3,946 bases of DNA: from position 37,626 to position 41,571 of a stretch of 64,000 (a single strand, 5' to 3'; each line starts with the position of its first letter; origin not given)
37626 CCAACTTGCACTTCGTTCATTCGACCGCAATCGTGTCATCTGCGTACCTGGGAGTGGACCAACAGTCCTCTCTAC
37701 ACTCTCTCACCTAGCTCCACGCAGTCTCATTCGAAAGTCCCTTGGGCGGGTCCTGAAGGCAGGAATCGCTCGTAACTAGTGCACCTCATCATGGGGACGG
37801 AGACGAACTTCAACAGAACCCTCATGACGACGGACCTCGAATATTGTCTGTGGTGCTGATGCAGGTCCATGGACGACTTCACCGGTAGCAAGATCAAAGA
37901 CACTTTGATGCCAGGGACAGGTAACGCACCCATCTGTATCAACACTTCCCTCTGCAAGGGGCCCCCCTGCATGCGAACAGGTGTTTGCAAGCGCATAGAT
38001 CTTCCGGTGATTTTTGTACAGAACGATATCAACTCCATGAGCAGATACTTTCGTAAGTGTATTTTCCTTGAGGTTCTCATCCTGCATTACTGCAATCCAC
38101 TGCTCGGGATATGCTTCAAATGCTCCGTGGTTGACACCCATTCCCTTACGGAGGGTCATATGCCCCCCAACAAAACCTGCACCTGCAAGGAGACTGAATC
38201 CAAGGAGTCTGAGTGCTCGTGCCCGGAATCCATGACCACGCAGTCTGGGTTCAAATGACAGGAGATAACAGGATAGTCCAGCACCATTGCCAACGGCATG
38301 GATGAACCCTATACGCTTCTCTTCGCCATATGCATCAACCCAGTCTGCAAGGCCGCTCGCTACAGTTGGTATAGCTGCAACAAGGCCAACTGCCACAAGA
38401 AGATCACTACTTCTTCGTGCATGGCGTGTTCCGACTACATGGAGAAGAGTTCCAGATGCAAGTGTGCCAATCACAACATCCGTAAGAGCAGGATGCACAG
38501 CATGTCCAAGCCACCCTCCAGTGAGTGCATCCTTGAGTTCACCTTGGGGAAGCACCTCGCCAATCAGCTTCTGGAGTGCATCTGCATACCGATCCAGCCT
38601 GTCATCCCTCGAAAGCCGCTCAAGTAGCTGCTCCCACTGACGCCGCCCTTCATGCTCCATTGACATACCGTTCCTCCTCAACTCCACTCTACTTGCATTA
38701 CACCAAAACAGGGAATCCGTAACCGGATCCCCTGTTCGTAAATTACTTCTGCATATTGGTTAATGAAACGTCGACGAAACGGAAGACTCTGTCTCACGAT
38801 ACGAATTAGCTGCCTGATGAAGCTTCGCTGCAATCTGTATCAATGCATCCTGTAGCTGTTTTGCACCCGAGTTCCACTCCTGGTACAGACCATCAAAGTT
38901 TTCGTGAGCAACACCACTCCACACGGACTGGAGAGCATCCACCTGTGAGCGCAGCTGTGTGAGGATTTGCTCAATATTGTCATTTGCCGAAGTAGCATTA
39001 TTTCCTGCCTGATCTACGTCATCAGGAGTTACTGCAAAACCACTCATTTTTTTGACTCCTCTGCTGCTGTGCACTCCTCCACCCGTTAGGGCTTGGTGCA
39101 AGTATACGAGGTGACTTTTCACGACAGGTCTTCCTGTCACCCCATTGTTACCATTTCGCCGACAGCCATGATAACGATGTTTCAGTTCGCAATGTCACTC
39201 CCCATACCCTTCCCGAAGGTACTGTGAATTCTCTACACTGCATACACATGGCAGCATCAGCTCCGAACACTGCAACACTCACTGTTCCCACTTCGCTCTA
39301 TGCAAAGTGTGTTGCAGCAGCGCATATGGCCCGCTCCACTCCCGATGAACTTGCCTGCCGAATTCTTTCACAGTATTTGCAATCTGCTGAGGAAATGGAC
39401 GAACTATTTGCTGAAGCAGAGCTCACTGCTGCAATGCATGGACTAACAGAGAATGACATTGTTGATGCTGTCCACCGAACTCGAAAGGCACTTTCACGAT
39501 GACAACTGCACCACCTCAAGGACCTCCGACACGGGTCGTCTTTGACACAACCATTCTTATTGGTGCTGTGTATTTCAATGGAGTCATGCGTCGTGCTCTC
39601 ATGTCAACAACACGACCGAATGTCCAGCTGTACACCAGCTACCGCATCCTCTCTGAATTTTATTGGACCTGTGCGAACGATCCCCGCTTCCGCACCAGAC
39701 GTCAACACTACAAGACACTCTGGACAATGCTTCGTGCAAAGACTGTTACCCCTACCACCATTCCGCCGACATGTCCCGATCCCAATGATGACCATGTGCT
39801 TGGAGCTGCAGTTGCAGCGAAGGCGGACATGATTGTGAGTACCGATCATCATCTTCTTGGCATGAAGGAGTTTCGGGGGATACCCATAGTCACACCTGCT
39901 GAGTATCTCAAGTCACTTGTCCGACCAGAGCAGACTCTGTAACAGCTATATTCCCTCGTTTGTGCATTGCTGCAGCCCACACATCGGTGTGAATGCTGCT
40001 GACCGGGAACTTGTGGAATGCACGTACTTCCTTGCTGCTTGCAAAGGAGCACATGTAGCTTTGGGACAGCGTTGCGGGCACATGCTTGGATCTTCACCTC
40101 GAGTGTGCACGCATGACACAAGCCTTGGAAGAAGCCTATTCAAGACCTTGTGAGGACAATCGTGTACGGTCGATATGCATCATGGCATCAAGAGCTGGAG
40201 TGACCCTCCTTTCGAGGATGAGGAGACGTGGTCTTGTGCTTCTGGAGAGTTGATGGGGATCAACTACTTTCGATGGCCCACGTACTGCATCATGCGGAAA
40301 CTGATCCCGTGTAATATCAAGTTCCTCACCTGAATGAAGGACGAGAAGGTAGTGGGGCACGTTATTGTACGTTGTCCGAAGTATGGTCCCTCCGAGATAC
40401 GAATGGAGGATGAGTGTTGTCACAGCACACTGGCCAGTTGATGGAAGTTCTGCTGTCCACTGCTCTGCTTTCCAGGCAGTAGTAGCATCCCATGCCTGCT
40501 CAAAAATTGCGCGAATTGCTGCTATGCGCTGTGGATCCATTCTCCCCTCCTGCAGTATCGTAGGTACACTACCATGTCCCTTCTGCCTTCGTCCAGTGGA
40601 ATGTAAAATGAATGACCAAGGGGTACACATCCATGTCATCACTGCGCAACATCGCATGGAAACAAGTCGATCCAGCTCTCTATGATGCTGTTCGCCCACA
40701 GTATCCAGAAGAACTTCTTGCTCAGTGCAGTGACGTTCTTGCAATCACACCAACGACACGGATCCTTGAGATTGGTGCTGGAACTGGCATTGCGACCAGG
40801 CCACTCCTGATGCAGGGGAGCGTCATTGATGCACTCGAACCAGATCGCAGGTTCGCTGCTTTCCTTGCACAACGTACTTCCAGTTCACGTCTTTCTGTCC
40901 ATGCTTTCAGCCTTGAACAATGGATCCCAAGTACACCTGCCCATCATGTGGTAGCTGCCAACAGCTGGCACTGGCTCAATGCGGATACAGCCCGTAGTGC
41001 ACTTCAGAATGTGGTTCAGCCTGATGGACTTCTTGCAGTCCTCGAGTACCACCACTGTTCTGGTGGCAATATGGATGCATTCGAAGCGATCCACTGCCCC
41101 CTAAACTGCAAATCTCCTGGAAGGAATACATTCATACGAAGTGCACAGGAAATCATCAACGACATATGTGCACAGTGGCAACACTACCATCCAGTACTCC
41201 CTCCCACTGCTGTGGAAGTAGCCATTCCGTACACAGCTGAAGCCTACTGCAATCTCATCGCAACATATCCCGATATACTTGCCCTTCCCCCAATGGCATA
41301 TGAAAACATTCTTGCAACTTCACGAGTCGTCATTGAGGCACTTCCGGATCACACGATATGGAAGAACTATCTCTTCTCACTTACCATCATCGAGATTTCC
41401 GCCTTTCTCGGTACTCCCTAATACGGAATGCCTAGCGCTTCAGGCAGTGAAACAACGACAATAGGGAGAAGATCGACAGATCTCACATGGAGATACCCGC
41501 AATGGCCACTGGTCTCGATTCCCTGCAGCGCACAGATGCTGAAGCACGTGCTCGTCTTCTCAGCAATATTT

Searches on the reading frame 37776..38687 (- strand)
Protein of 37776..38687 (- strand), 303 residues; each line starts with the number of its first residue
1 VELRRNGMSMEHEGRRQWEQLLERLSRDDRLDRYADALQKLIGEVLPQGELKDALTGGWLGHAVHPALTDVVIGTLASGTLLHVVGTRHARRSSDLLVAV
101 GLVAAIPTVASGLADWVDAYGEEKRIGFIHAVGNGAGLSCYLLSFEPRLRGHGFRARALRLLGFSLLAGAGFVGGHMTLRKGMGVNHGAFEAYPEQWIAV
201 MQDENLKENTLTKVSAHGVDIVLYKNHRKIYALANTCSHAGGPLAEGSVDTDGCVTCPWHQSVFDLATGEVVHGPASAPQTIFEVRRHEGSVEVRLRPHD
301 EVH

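Call 83: search_protein_families(library=pfam, proteins=[window:37776-38687:-], max_evalue=0.0001)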
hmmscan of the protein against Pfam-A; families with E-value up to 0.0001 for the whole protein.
window:37776-38687:- (303 aa): 4 families
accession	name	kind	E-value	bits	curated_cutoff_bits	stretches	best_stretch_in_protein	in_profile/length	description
PF00355.32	Rieske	-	2.7e-21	75.7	20.3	1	196-281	1-85/88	Rieske [2Fe-2S] domain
PF13806.12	Rieske_2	-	1.2e-11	44.9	27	1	196-295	1-104/104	Rieske-like [2Fe-2S] domain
PF22543.2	Rieske_4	-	1.6e-09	38.5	28.4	1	200-272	3-78/119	Soluble Rieske-type ferredoxin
PF09990.14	DUF2231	-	2.4e-06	28.1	26.4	1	61-185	1-137/139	Predicted membrane protein (DUF2231)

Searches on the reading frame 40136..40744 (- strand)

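Call 83: search_protein_families(library=pfam, proteins=[window:40136-40744:-], max_evalue=0.0001)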
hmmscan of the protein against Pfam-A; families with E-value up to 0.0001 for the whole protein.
window:40136-40744:- (202 aa): 1 family
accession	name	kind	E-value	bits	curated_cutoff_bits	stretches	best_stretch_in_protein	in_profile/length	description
PF24585.1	YunG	-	3.8e-22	79.1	27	1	74-185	2-115/116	YunG protein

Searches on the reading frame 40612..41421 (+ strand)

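Call 83: search_protein_families(library=pfam, proteins=[window:40612-41421:+], max_evalue=0.0001)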
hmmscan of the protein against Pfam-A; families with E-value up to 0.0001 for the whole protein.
window:40612-41421:+ (269 aa): 4 families
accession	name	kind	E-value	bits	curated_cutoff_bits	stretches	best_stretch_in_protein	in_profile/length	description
PF08242.18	Methyltransf_12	-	1.2e-06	29.5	30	1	52-135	1-89/98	Methyltransferase domain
PF00398.26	RrnaAD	-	3.4e-06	26.8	24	1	36-94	19-78/263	Ribosomal RNA adenine dimethylase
PF13649.12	Methyltransf_25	-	4.6e-05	24.5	27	1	51-135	1-90/97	Methyltransferase domain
PF08241.18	Methyltransf_11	-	6.9e-05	23.8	21.2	0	52-142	1-94/95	Methyltransferase domain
